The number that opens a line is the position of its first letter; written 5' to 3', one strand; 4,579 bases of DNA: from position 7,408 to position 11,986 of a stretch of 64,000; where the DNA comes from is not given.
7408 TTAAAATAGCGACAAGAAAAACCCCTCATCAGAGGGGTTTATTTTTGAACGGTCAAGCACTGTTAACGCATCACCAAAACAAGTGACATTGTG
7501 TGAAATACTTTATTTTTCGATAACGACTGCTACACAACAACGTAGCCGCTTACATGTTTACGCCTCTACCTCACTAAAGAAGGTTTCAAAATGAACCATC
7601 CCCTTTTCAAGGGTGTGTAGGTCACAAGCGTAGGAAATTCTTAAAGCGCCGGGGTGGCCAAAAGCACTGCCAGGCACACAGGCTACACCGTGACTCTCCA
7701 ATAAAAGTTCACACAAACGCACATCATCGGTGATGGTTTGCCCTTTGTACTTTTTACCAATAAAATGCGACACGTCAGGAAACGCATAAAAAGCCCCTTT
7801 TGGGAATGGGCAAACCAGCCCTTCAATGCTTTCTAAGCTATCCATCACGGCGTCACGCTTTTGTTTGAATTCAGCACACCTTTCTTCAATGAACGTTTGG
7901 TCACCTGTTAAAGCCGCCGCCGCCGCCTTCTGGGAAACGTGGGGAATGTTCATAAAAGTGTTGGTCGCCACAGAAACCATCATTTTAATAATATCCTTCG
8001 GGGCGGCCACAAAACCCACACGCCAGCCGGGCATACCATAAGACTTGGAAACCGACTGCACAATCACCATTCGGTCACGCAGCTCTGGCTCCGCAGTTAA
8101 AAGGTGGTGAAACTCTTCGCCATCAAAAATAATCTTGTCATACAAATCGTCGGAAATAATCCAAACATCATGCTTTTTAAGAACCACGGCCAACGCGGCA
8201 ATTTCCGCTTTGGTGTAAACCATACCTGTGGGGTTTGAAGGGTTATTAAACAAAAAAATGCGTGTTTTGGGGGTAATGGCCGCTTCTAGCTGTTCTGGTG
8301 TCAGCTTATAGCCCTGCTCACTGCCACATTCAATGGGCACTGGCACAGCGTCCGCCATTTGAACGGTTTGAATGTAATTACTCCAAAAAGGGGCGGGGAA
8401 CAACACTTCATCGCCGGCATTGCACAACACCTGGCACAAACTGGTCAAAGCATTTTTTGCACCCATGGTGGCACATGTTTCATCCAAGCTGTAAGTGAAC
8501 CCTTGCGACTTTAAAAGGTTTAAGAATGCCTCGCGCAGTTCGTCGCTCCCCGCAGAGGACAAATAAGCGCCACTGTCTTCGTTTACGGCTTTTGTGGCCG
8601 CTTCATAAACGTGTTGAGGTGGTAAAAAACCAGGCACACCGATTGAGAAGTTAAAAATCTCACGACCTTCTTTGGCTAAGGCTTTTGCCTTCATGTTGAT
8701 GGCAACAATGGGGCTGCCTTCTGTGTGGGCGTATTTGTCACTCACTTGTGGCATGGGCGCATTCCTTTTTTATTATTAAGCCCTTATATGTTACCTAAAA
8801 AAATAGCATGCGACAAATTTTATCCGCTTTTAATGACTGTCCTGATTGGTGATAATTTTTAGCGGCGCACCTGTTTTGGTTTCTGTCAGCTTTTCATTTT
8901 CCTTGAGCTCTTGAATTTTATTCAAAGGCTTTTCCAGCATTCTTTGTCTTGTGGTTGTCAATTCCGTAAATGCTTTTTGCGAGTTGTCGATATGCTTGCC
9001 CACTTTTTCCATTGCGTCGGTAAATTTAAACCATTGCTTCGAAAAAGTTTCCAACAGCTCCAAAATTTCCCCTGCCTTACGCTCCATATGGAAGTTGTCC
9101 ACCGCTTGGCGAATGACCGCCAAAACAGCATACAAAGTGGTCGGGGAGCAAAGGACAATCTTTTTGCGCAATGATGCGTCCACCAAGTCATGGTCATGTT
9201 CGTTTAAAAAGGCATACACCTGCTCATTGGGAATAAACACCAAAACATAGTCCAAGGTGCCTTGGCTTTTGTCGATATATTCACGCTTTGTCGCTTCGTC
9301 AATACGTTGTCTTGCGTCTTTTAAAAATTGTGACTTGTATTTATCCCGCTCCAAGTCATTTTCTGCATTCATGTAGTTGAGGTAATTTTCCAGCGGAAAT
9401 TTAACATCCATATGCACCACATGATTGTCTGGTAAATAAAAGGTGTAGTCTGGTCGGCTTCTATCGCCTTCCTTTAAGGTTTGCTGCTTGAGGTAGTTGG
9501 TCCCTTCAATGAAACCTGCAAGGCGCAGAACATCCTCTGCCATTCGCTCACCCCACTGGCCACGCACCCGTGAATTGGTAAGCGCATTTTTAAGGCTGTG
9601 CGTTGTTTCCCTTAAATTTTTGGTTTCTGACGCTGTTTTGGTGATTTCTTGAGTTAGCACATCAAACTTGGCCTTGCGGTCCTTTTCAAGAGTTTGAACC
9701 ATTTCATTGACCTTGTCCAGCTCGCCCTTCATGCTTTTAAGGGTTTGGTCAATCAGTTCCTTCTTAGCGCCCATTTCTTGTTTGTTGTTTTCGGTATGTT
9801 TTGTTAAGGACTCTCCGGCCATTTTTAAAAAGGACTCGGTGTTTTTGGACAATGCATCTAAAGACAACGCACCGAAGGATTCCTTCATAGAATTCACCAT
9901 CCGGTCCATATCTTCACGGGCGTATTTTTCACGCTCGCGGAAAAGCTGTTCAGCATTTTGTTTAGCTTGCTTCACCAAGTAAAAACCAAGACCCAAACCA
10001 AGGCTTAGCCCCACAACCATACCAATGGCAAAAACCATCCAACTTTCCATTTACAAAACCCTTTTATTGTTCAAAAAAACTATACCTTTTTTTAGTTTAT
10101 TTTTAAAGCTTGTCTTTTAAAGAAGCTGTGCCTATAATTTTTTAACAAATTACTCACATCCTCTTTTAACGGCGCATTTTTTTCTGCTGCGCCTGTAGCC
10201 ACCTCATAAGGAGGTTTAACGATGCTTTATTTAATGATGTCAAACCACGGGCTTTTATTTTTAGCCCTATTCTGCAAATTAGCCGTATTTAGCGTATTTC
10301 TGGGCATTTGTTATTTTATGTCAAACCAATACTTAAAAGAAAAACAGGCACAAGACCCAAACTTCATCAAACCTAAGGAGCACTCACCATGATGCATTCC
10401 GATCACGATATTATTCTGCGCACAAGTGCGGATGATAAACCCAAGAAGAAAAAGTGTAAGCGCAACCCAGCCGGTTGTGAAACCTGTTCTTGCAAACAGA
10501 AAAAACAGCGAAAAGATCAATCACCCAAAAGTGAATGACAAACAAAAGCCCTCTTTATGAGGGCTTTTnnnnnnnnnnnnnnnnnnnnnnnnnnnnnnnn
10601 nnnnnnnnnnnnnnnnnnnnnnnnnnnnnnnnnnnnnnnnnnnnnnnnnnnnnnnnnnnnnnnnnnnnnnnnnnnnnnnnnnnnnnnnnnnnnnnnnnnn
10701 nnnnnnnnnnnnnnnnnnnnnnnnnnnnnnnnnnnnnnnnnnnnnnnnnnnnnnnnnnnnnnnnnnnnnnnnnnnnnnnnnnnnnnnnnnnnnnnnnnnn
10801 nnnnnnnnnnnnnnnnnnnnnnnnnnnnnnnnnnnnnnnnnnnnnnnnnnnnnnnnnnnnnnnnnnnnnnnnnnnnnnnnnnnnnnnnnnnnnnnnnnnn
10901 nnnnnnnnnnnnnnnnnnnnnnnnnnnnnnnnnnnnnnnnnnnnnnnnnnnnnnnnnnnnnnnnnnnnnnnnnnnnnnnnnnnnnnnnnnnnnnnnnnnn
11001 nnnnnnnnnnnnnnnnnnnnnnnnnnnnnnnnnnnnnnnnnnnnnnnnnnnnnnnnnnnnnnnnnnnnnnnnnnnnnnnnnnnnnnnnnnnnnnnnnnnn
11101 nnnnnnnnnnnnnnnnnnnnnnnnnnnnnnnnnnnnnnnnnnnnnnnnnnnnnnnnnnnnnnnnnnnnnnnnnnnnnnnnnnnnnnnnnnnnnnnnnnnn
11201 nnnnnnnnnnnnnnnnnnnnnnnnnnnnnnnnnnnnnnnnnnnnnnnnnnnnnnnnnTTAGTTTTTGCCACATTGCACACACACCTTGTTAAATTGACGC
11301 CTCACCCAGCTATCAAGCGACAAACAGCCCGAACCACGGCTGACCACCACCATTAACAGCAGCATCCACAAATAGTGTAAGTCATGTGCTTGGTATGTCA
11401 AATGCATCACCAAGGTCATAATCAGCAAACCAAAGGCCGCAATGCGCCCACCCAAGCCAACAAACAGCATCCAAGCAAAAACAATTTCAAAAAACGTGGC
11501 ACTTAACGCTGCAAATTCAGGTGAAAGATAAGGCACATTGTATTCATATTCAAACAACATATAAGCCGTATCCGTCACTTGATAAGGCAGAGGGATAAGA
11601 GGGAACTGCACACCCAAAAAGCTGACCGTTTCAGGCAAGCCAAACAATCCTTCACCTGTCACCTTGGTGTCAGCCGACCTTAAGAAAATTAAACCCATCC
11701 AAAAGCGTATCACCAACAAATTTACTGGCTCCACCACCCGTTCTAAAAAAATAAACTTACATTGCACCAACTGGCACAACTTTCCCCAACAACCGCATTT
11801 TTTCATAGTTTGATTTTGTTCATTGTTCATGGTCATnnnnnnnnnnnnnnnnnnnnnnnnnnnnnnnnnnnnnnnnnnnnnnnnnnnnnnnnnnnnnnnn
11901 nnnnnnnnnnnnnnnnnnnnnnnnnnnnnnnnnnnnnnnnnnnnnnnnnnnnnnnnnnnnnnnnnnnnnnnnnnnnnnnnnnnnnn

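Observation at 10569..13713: Bufferin-type MNIO RiPP biosynthetic operon (DUF2282 precursor – DUF692/MNIO – DUF2063 – DoxX) extended by a DUF1223 thioredoxin-like gene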

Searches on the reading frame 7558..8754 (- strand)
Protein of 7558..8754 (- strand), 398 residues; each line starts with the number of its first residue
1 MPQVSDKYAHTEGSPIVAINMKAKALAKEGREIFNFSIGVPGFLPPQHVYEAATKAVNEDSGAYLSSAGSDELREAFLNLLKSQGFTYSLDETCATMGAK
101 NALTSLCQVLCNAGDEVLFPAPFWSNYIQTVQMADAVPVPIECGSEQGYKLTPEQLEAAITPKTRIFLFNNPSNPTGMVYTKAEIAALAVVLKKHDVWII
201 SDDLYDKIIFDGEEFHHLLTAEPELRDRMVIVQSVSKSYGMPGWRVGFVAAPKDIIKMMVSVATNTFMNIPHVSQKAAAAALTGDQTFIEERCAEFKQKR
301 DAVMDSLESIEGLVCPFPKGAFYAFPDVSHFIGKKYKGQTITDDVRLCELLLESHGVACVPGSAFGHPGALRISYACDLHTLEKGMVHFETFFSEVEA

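Call 3: search_protein_families(library=pfam, proteins=[window:7558-8754:-], max_evalue=0.01)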
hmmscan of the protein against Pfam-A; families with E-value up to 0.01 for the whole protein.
window:7558-8754:- (398 aa): 4 families
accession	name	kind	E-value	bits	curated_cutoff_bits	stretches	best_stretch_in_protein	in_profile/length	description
PF00155.27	Aminotran_1_2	-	1.8e-71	241.7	19.7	1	32-384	2-356/361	Aminotransferase class I and II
PF01041.23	DegT_DnrJ_EryC1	-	7.7e-07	29.1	19.8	1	93-202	46-145/360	DegT/DnrJ/EryC1/StrS aminotransferase family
PF01053.26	Cys_Met_Meta_PP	-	3.2e-05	23.1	27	1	96-203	73-174/381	Cys/Met metabolism PLP-dependent enzyme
PF00266.25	Aminotran_5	-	0.0018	17.7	21.5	1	95-199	70-172/371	Aminotransferase class-V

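Call 4: search_protein_families(library=ncbifam, proteins=[window:7558-8754:-], max_evalue=0.01)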
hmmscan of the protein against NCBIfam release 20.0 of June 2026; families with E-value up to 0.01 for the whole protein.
window:7558-8754:- (398 aa): 82 families (the best 25 are shown)
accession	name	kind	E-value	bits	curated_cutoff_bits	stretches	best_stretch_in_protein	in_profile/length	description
NF004769.0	PRK06107.1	equivalog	4.5e-109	364.9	617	1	12-391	14-396/402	aspartate transaminase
NF041091.1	asp_aminotase_Arch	equivalog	4.4e-88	295.7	550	1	12-393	8-375/376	aspartate aminotransferase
NF041364.1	GntC_guanitoxin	equivalog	3.4e-79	266.3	415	1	35-391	2-355/356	guanitoxin biosynthesis PLP-dependent (S)-gamma-hydroxy-L-arginine cyclodehydratase GntC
NF005817.0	PRK07683.1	equivalog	1.9e-77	260.6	575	1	25-395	22-383/387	aminotransferase A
NF005744.0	PRK07568.1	subfamily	9.3e-75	251.9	389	1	3-325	2-323/398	pyridoxal phosphate-dependent aminotransferase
NF004770.0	PRK06108.1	subfamily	2.4e-72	244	422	1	3-393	12-392/396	pyridoxal phosphate-dependent aminotransferase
NF005816.0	PRK07682.1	equivalog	3.4e-70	236.6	620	1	26-396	24-386/390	aminotransferase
NF005588.0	PRK07309.1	equivalog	1.5e-65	221.6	576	1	32-395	31-388/391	pyridoxal phosphate-dependent aminotransferase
NF004975.0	PRK06348.1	equivalog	3.3e-65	220.5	549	1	16-384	14-374/384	pyridoxal phosphate-dependent aminotransferase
NF005601.0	PRK07337.1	equivalog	1.9e-62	211.6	496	1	10-393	14-392/394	pyridoxal phosphate-dependent aminotransferase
NF005305.0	PRK06836.1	equivalog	2e-62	211.7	376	1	19-397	20-395/396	pyridoxal phosphate-dependent aminotransferase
NF006230.0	PRK08363.1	equivalog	4.1e-62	210.2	534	1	5-395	5-394/398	alanine aminotransferase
NF006488.0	PRK08912.1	equivalog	3.7e-61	207.2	498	1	25-390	21-381/387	aminotransferase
NF006514.0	PRK08960.1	equivalog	8.4e-60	202.6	554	1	5-387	6-379/388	pyridoxal phosphate-dependent aminotransferase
NF005855.0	PRK07777.1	equivalog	8.2e-58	196.6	553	1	25-367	23-357/391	pyridoxal phosphate-dependent aminotransferase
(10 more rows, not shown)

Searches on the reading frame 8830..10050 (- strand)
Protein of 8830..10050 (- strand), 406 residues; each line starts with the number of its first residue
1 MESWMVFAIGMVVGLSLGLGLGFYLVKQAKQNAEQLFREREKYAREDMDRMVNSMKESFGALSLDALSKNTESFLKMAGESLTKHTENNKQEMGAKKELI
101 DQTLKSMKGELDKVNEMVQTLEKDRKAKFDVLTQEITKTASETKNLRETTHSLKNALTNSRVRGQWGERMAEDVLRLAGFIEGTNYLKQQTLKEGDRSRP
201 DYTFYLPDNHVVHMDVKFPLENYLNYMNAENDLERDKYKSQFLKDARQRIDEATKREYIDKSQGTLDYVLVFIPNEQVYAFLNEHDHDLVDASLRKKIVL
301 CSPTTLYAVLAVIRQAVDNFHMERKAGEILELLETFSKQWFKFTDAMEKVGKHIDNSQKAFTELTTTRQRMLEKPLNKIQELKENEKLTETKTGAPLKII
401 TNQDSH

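Call 3: search_protein_families(library=pfam, proteins=[window:8830-10050:-], max_evalue=0.01)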
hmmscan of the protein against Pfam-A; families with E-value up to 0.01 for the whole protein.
window:8830-10050:- (406 aa): 1 family
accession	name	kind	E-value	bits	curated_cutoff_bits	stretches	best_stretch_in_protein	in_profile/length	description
PF02646.22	RmuC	-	2.4e-71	240.6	26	1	100-387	3-289/291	RmuC family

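Call 4: search_protein_families(library=ncbifam, proteins=[window:8830-10050:-], max_evalue=0.01)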
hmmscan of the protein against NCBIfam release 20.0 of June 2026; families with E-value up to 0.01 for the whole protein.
window:8830-10050:- (406 aa): 1 family
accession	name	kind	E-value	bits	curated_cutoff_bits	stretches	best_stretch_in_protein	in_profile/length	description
NF007686.0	PRK10361.1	equivalog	6.3e-28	97.6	810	1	96-362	134-404/475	DNA recombination protein RmuC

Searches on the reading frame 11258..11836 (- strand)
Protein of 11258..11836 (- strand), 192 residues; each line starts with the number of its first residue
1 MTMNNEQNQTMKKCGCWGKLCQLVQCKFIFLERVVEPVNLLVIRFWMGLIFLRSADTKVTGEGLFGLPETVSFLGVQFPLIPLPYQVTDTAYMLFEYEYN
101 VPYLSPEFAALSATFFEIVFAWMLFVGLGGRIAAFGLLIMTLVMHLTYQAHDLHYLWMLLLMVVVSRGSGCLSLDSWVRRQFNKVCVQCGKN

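Call 3: search_protein_families(library=pfam, proteins=[window:11258-11836:-], max_evalue=0.01)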
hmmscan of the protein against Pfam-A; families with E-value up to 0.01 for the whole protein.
window:11258-11836:- (192 aa): 2 families
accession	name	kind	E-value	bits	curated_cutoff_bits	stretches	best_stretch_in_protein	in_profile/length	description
PF07681.17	DoxX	-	2e-10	41.6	23.6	1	40-147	2-82/85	DoxX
PF04173.18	DoxD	-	8.6e-05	23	22.7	1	41-185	3-151/167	TQO small subunit DoxD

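Call 4: search_protein_families(library=ncbifam, proteins=[window:11258-11836:-], max_evalue=0.01)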
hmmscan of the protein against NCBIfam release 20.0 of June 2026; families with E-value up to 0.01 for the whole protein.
window:11258-11836:- (192 aa): 1 family
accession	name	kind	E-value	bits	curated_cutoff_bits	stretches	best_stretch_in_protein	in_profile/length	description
NF050144.1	matur_HvfX_fam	equivalog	5.3e-07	29.9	80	1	40-146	4-85/165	HvfX family Cu-binding RiPP maturation protein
